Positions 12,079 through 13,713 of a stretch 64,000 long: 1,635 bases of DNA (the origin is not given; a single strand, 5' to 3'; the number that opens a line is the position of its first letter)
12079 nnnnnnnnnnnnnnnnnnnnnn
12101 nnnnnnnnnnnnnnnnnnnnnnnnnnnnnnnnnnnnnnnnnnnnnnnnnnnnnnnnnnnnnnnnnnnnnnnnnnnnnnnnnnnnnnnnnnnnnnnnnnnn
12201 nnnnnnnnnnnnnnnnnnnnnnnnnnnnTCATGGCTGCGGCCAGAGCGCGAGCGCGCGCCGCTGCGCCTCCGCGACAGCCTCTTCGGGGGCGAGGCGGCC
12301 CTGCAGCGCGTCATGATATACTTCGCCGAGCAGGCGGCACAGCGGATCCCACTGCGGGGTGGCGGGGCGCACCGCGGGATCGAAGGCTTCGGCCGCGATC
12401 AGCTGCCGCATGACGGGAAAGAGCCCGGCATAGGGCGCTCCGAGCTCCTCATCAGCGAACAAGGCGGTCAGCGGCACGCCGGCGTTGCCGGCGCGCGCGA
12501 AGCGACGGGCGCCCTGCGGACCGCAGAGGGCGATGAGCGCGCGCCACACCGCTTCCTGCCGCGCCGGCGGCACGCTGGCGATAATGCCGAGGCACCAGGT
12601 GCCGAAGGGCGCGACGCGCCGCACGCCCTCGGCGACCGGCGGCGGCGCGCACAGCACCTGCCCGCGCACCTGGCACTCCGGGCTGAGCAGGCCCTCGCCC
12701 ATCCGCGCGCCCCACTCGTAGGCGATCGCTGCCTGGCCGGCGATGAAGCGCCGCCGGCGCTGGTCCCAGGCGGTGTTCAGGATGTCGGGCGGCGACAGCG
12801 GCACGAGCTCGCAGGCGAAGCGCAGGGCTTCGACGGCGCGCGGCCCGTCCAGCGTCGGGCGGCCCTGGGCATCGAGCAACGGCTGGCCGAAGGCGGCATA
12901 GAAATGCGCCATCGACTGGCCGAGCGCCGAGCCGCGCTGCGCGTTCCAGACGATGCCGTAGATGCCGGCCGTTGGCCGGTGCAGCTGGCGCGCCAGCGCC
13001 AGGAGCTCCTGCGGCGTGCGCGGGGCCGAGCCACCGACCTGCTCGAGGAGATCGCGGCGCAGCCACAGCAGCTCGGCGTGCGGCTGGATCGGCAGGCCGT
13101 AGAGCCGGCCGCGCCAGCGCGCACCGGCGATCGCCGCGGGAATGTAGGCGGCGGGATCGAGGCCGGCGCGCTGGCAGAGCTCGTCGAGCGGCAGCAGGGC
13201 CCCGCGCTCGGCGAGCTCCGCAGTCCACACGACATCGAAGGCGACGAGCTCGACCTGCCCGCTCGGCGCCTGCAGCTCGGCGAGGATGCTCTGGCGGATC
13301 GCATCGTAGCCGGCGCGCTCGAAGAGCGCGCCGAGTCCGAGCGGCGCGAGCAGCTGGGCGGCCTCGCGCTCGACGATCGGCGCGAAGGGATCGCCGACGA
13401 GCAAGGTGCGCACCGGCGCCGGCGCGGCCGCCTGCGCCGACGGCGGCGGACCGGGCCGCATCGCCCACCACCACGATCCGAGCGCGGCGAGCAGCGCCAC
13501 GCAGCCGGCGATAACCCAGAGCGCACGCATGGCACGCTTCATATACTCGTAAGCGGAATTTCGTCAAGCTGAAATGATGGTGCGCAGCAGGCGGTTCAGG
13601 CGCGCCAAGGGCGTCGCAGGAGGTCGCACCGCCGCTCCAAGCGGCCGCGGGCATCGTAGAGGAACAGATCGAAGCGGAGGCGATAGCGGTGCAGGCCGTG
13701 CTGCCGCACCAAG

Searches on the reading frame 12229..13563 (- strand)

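Call 46: search_protein_families(library=pfam, proteins=[window:12229-13563:-], max_evalue=0.0001)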
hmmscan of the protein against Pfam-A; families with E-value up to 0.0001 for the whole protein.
window:12229-13563:- (444 aa): 2 families
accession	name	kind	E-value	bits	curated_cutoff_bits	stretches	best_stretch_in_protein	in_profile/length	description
PF01547.30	SBP_bac_1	-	1e-21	78.7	26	1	81-287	28-239/307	Bacterial extracellular solute-binding protein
PF13416.11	SBP_bac_8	-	8.2e-11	42.6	27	1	82-289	17-198/279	Bacterial extracellular solute-binding protein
